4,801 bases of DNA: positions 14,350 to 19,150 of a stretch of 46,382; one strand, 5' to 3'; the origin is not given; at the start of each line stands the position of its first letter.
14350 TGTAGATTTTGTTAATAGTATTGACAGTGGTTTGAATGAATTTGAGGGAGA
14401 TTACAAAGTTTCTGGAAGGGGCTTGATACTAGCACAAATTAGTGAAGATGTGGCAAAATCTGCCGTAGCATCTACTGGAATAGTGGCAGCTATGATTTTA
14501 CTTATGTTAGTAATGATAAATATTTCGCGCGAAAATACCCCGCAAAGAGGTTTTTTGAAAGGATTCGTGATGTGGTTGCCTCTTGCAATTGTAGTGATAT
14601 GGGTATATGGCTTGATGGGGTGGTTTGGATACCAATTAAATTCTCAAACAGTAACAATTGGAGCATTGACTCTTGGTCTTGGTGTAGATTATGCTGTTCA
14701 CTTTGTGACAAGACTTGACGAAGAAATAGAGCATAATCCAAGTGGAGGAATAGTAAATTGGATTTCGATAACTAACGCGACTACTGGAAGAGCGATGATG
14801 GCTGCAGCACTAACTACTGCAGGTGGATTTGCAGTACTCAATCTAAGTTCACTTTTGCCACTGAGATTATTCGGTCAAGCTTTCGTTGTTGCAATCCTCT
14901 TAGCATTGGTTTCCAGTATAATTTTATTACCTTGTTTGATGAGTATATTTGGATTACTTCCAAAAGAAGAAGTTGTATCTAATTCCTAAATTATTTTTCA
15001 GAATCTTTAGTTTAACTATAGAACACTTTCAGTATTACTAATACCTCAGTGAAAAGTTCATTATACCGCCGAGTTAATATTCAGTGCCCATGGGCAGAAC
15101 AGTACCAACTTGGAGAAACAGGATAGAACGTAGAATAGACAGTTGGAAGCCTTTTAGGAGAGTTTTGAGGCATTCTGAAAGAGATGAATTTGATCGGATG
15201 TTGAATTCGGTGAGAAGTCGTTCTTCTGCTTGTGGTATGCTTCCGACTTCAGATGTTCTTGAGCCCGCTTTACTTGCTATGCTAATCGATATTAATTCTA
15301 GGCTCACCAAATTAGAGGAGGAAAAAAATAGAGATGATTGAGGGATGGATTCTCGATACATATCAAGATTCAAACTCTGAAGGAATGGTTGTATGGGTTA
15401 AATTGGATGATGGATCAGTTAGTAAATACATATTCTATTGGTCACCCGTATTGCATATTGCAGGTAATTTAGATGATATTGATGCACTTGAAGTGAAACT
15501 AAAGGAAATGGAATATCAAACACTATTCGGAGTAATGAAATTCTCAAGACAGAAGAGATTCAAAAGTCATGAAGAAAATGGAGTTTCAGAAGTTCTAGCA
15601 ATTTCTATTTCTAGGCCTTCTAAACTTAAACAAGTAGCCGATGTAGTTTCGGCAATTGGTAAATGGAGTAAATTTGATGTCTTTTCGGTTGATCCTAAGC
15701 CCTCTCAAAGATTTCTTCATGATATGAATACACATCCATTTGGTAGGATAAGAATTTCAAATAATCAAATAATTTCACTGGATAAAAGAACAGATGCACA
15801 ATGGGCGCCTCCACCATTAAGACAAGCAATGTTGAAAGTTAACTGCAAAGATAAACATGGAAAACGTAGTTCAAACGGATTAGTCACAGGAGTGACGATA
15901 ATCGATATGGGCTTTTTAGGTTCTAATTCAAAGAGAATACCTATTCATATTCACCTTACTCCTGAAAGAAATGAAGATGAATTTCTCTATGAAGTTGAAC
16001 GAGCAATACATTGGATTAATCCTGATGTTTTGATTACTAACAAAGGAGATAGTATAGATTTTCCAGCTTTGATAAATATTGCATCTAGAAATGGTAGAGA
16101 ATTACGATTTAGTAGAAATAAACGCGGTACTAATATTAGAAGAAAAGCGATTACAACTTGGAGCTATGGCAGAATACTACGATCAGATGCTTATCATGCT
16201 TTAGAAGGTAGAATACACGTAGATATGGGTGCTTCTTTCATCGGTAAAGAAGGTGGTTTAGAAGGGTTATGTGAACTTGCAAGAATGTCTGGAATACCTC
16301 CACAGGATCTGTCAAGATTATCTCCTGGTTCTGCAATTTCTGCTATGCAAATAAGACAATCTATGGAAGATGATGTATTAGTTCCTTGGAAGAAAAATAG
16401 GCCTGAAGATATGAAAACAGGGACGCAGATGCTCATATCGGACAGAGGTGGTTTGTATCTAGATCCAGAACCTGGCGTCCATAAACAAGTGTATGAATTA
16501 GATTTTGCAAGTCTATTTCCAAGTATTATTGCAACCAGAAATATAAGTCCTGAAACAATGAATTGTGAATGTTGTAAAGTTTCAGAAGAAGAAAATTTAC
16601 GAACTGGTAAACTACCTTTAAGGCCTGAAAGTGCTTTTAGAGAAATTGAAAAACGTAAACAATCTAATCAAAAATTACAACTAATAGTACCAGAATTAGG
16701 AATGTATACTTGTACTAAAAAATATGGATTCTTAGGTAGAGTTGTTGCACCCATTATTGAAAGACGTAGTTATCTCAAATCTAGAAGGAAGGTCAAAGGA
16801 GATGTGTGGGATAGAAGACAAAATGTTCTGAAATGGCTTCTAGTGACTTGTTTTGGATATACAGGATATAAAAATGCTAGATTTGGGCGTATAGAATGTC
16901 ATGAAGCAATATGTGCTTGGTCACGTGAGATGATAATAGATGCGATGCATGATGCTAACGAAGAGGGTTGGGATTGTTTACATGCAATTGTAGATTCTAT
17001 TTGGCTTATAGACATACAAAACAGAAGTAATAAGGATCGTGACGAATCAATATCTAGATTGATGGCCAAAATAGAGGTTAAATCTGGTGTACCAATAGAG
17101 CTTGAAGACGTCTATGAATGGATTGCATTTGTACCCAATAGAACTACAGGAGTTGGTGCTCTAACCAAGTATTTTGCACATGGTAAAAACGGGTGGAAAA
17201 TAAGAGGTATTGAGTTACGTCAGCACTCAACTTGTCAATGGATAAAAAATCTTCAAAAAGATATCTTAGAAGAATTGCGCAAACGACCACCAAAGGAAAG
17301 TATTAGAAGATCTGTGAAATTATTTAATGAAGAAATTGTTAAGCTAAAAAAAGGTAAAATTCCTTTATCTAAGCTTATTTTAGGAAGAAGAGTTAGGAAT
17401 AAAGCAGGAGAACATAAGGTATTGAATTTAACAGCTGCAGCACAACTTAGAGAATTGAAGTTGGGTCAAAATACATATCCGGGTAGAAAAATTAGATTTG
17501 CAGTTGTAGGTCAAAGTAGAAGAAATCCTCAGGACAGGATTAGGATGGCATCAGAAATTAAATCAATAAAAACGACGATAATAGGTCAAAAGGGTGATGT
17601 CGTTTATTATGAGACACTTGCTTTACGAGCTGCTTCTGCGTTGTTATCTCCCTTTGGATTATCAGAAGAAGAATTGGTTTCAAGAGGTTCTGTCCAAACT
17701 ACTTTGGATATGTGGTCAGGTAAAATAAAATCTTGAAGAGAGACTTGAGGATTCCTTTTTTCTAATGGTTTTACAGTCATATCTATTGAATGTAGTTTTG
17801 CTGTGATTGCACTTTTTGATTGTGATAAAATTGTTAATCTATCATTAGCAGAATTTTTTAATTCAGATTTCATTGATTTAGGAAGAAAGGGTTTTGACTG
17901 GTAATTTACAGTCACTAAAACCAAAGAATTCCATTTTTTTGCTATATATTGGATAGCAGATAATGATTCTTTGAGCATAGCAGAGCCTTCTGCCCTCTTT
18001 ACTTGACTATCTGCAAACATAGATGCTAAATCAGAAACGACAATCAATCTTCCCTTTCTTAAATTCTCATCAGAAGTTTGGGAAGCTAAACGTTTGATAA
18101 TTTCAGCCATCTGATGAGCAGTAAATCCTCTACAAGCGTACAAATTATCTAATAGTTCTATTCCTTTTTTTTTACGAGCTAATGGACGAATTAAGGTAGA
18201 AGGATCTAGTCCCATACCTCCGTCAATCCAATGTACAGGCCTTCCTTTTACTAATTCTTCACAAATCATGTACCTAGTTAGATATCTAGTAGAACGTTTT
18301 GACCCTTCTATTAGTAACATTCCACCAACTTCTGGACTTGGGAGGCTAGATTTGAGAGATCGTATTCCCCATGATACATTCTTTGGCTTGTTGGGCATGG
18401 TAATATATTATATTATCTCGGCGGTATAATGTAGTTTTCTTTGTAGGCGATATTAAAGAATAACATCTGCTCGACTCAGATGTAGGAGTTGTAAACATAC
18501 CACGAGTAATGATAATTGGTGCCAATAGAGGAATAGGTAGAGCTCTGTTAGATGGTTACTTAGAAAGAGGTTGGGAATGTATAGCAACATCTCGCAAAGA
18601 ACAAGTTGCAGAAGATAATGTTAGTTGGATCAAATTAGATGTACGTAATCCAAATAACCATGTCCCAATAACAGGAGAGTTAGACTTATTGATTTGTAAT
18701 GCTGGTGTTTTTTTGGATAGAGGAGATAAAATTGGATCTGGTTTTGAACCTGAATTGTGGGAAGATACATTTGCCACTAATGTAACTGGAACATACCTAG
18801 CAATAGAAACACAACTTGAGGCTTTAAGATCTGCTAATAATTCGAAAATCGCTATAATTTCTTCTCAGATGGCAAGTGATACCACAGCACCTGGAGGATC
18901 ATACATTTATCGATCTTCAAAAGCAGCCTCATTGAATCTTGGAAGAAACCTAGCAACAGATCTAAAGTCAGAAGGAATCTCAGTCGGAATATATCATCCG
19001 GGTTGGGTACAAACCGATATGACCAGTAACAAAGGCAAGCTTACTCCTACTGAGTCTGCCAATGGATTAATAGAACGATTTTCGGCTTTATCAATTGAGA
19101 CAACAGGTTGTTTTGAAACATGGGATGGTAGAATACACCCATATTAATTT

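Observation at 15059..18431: Three-gene PolB module bracketed by a 21/22-identical inverted motif sitting in promoter position at both ends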

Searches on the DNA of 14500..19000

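Call 76: search_rna_families(source=window, start=14500, end=19000, threshold=evalue, max_evalue=1)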
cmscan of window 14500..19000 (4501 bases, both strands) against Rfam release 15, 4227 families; matches with E-value up to 1: 1.
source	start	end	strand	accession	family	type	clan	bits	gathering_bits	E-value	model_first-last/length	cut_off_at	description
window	18015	18079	-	RF00530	snoMe28S-Cm2645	Gene; snRNA; snoRNA; CD-box;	CL00069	28.2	48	0.01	1-75/75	no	Small nucleolar RNA Me28S-Cm2645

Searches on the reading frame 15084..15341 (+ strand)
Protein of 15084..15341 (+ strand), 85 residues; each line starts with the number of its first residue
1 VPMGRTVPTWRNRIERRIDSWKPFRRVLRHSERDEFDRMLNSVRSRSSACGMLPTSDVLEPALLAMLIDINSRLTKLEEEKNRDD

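Call 8: search_protein_families(library=pfam, proteins=[window:15084-15341:+], max_evalue=0.1)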
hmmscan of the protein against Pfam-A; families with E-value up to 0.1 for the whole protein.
window:15084-15341:+ (85 aa): 0 families

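Call 9: search_protein_families(library=ncbifam, proteins=[window:15084-15341:+], max_evalue=0.1)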
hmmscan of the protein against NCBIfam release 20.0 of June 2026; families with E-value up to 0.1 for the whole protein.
window:15084-15341:+ (85 aa): 0 families

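Call 43: find_related_loci(query=A1, collection=metagenome_contigs, flank=5000)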
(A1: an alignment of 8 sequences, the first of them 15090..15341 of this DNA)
Query A1 (83 aa) in metagenome_contigs; peptide patterns used: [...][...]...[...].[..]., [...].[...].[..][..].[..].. (x = any residue, [..] = any of these).
452 stretches matched a pattern; 102 encode a relative of the query (tblastn E <= 1e-3); the best 80 are kept; 80 distinct loci.
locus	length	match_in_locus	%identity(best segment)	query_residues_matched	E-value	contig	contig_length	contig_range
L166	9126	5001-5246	99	1-82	1e-49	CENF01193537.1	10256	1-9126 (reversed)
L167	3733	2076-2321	99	1-82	1e-49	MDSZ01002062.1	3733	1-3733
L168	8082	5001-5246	99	1-82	1e-49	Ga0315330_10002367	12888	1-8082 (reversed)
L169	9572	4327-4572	94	1-82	2e-47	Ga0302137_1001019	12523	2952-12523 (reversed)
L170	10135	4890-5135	91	1-82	5e-47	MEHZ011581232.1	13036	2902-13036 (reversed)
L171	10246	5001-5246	91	1-82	5e-47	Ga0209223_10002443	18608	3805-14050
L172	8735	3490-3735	91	1-82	5e-47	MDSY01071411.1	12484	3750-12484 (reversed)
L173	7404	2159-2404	90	1-82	1e-46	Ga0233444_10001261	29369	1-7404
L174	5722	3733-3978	88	1-82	6e-44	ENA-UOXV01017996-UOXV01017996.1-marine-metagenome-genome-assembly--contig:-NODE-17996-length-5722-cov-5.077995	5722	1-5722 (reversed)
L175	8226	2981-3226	88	1-82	6e-44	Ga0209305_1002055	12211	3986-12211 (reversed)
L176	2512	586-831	88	1-82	6e-44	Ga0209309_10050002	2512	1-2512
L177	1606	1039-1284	88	1-82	1e-44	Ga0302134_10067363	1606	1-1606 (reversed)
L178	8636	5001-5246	94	1-82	2e-47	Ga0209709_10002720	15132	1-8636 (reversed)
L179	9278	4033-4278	73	1-80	2e-35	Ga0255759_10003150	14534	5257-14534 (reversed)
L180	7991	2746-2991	73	1-80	2e-35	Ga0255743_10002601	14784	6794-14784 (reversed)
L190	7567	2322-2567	71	1-82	6e-35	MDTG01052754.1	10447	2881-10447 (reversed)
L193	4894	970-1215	68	1-82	1e-34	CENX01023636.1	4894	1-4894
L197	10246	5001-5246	68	1-82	3e-34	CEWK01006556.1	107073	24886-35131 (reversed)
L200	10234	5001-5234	68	1-78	3e-32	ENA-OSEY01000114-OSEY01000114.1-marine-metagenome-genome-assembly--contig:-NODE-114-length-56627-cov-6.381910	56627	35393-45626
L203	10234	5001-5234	68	1-78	4e-32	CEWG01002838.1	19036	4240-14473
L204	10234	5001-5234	68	1-78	1e-31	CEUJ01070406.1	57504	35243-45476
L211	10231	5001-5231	53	1-77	4e-24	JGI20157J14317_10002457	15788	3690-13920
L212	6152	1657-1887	55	1-77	4e-24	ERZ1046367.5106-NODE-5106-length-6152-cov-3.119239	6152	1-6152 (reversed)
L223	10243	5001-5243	54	1-81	6e-23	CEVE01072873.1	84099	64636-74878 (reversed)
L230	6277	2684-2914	48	1-77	6e-22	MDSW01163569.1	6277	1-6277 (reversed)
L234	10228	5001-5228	50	1-76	8e-22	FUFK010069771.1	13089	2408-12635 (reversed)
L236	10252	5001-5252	56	1-83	7e-22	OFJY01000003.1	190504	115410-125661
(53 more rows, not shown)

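Call 82: search_protein_families(library=pfam, proteins=[L223:3849-4919:+, L236:2674-3969:-, L234:1961-2953:-, L197:8881-9474:+, L193:4375-4785:-, L190:271-2175:-, L236:1145-2719:-, L197:1201-2955:+, L200:8338-9732:-, L203:9778-10209:-], max_evalue=0.0001)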
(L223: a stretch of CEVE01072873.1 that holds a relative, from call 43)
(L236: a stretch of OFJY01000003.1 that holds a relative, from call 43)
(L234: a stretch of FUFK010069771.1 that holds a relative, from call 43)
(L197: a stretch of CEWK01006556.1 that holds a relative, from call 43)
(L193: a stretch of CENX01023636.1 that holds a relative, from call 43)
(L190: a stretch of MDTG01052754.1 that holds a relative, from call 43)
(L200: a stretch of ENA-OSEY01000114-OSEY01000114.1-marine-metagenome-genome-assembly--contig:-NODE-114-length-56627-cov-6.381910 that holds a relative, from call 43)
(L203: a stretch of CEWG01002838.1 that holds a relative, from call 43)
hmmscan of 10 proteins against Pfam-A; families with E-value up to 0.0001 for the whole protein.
L223:3849-4919:+ (356 aa): 1 family
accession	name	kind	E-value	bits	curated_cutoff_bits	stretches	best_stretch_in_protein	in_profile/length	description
PF01974.23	tRNA_int_endo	-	1.8e-11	44.4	27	1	264-327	9-73/85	tRNA intron endonuclease, catalytic C-terminal domain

L236:2674-3969:- (431 aa): 1 family
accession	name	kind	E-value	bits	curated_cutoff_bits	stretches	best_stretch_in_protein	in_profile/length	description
PF00294.29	PfkB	-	1.7e-16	60.9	25.8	1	108-402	4-291/302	pfkB family carbohydrate kinase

L234:1961-2953:- (330 aa): 0 families

L197:8881-9474:+ (197 aa): 1 family
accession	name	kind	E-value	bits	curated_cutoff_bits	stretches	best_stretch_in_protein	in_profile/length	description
PF00827.22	Ribosomal_L15e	-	2.9e-72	242.8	27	1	4-192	1-191/191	Ribosomal L15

L193:4375-4785:- (136 aa): 1 family
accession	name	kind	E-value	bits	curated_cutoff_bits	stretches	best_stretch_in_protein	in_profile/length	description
PF02195.25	ParB_N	-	5.2e-05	23.7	26.3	1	17-81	17-84/95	ParB N-terminal domain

L190:271-2175:- (634 aa): 2 families
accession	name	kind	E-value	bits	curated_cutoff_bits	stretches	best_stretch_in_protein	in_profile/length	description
PF02129.25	Peptidase_S15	-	8.7e-31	108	23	1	125-271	6-145/262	X-Pro dipeptidyl-peptidase (S15 family)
PF08530.16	PepX_C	-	9.4e-13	49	22.5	1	479-588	80-188/217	X-Pro dipeptidyl-peptidase C-terminal non-catalytic domain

L236:1145-2719:- (524 aa): 1 family
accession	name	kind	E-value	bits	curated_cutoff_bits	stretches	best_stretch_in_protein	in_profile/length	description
PF18911.6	PKD_4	-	6e-06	26.7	27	0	399-473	6-76/85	PKD domain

L197:1201-2955:+ (584 aa): 5 families
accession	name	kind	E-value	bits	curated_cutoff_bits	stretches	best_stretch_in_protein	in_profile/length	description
PF07719.23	TPR_2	-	2.8e-11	43.1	27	0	35-62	7-34/34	Tetratricopeptide repeat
PF00515.34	TPR_1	-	4.3e-10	39.4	27.8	0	44-62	16-34/34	Tetratricopeptide repeat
PF13181.12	TPR_8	-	4e-08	33.2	25.7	0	44-62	16-34/34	Tetratricopeptide repeat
PF13428.12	TPR_14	-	1.2e-06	29.1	23.5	0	500-521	5-26/44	Tetratricopeptide repeat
PF13432.12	TPR_16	-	9.2e-06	26.4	32.7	0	44-72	12-40/65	Tetratricopeptide repeat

L200:8338-9732:- (464 aa): 2 families
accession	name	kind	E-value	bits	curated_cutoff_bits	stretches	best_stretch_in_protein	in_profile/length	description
PF00232.24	Glyco_hydro_1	-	9e-88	295.1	22.6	1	59-461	4-451/453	Glycosyl hydrolase family 1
PF00150.24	Cellulase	-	5.9e-06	26.4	23.5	1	104-257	22-160/272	Cellulase (glycosyl hydrolase family 5)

L203:9778-10209:- (143 aa): 1 family
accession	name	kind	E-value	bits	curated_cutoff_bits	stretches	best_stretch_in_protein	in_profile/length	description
PF07681.17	DoxX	-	2.9e-05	25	23.6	1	25-96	7-81/85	DoxX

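Call 83: search_protein_families(library=pfam, proteins=[L173:88-1959:-, L204:2347-4422:+, L212:5188-5889:-, L234:8854-9978:+, L170:1563-2783:+, L175:2001-2570:+, L203:949-2223:+, L211:1384-2496:-, L230:1550-2617:+], max_evalue=0.0001)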
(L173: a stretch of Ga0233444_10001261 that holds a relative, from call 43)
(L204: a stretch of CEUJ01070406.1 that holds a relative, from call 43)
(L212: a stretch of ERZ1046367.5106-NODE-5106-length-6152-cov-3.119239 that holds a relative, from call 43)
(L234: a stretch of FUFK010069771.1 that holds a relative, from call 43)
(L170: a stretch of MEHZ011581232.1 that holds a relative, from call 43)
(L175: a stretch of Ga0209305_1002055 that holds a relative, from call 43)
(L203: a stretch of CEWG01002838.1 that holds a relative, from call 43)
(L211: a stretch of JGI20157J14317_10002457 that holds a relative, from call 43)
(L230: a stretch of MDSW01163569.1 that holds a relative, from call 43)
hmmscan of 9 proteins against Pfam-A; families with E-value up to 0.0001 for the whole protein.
L173:88-1959:- (623 aa): 4 families
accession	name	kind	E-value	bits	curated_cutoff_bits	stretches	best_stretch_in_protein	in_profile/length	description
PF00160.26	Pro_isomerase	-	5.3e-37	127.9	21.7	1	55-220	9-158/159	Cyclophilin type peptidyl-prolyl cis-trans isomerase/CLD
PF00805.28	Pentapeptide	-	1.4e-25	88.9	20.2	2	438-477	1-40/40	Pentapeptide repeats (8 copies)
PF13599.13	Pentapeptide_4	-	4.9e-20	71.8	38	2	264-324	18-78/78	Pentapeptide repeat region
PF13576.12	Pentapeptide_3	-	1.2e-10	41.8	27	0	278-317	5-47/48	Pentapeptide repeats (9 copies)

L204:2347-4422:+ (691 aa): 2 families
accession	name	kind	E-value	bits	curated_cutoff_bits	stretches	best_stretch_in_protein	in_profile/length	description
PF12974.12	Phosphonate-bd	-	6e-18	65.5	27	2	62-286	17-200/242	ABC transporter, phosphonate, periplasmic substrate-binding protein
PF00405.22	Transferrin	-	1.8e-09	37.7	20.3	0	216-253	179-216/328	Transferrin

L212:5188-5889:- (233 aa): 1 family
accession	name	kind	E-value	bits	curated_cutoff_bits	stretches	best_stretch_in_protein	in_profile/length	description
PF00300.27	His_Phos_1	-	3.1e-34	118.8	21.7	2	4-75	1-69/194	Histidine phosphatase superfamily (branch 1)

L234:8854-9978:+ (374 aa): 2 families
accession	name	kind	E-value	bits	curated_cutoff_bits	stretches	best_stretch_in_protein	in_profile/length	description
PF12706.13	Lactamase_B_2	-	1.5e-10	41.4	27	1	255-320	136-200/200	Beta-lactamase superfamily domain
PF00753.33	Lactamase_B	-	3.8e-08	33.9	22.7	1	29-90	14-69/196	Metallo-beta-lactamase superfamily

L170:1563-2783:+ (406 aa): 2 families
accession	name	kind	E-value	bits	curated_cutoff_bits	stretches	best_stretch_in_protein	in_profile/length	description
PF14279.12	HNH_5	-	4e-10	39.9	27.5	1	53-104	1-52/56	HNH endonuclease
PF01844.29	HNH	-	6.2e-05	23.5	21.4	0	53-97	1-46/47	HNH endonuclease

L175:2001-2570:+ (189 aa): 1 family
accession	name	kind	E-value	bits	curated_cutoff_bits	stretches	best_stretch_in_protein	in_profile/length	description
PF08886.16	GshA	-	3.8e-38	131.6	25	1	13-183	226-401/402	Glutamate-cysteine ligase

L203:949-2223:+ (424 aa): 1 family
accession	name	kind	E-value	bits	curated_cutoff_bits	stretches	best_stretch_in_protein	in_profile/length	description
PF07692.16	Fea1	-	2.6e-18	66.7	25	1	37-271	26-256/359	Low iron-inducible periplasmic protein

L211:1384-2496:- (370 aa): 3 families
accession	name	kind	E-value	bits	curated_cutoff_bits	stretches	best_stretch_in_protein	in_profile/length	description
PF00005.33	ABC_tran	-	4.7e-29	102.2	25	1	65-204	3-137/137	ABC transporter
PF13304.12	AAA_21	-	9.5e-18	65.7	27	1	163-233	225-298/304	AAA domain, putative AbiEii toxin, Type IV TA system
PF13401.12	AAA_22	-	5.8e-06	27.1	27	1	78-230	10-120/130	AAA domain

L230:1550-2617:+ (355 aa): 2 families
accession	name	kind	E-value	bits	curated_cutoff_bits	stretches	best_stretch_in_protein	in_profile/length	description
PF02826.25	2-Hacid_dh_C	-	2.8e-53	180.4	25.1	1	134-318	1-178/178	D-isomer specific 2-hydroxyacid dehydrogenase, NAD binding domain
PF00389.36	2-Hacid_dh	-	3.7e-30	104.8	24.6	1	31-350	1-134/134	D-isomer specific 2-hydroxyacid dehydrogenase, catalytic domain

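Call 90: predict_structure(protein=window:15090-15341:+)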
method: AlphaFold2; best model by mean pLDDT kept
length: 83 residues; sequences in the alignment: 1
mean_pLDDT: 73.6   pTM: 0.53
mean pLDDT of the five models: 73.6, 73.0, 71.9, 68.2, 59.8
residues with pLDDT >= 90: 0; 70-90: 59; 50-70: 21; < 50: 3
segments of 3 or more residues with pLDDT < 50: 1-3
pLDDT, mean of each block of 10 residues (from residue 1): 58 80 79 84 70 60 81 79 65
secondary structure, 60 per line:
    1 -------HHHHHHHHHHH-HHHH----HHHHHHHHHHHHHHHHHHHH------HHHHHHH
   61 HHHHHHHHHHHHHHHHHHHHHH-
elements in order: H8-18 H20-23 H28-47 H54-82

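Call 93: fold_search(model_id=the predicted structure, library=pdb)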
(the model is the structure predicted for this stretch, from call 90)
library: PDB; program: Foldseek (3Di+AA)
matches with E <= 10: 62; with E <= 0.001: 0
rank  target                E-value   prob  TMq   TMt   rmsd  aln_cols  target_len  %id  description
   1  4r5k_B                1.7e+00  0.57  0.55  0.24   3.4        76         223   12  Crystal structure of the DnaK C-terminus (Dnak-SBD-B) (released 2014-09-10)
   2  5lnf_MODEL_1_A        2.1e+00  0.21  0.39  0.26   6.1        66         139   20  Solution NMR structure of farnesylated PEX19, C-terminal domain (released 2017-03-15)
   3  2wl8_B                2.3e+00  0.15  0.37  0.31   6.3        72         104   19  X-ray crystal structure of Pex19p (released 2010-06-23)
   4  2kub_MODEL_1_A        2.4e+00  0.23  0.43  0.44   5.6        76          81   16  Solution structure of the alpha subdomain of the major non-repeat unit of Fap1 fimbriae of Streptococcus paras (released 2010-07-21)
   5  3rgu_D                2.9e+00  0.18  0.40  0.39   6.6        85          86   12  Structure of Fap-NRa at pH 5.0 (released 2011-12-28)
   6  1lq7_MODEL_1_A        3.1e+00  0.54  0.59  0.70   2.4        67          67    7  De Novo Designed Protein Model of Radical Enzymes (released 2002-06-05)
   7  3rgu_C                3.5e+00  0.12  0.36  0.36   6.2        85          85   15  Structure of Fap-NRa at pH 5.0 (released 2011-12-28)
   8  2lk4_MODEL_1_A        3.5e+00  0.08  0.28  0.19   7.6        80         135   16  Structural and mechanistic insights into the interaction between PAT Pyk2 and Paxillin LD motif (released 2012-10-10)
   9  5j73_C                3.9e+00  0.18  0.46  0.51  12.3        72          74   17  De novo design of protein homo-oligomers with modular hydrogen bond network-mediated specificity (released 2016-05-25)
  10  2dgj_B                4.2e+00  0.28  0.51  0.20   2.9        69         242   14  Crystal structure of EbhA (756-1003 domain) from Staphylococcus aureus (released 2007-03-20)
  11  3d2e_C                4.2e+00  0.15  0.44  0.09   5.2        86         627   17  Crystal structure of a complex of Sse1p and Hsp70, Selenomethionine-labeled crystals (released 2008-06-17)
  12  4h6i_A                4.4e+00  0.25  0.54  0.57   6.8        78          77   10  Crystal Structure of Staphylococcal Complement Inhibitor SCIN-B (released 2012-12-19)
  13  6yo0_g1               4.4e+00  0.08  0.34  0.32  14.1        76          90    9  Cryo-EM structure of Tetrahymena thermophila mitochondrial ATP synthase - F1/peripheral stalk (released 2020-09-30)
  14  4f01_A                4.7e+00  0.30  0.57  0.25   2.7        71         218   13  Crystal structure of an artificial dimeric DnaK complex (released 2013-04-17)
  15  3rgu_A                4.7e+00  0.12  0.40  0.38   6.5        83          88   12  Structure of Fap-NRa at pH 5.0 (released 2011-12-28)
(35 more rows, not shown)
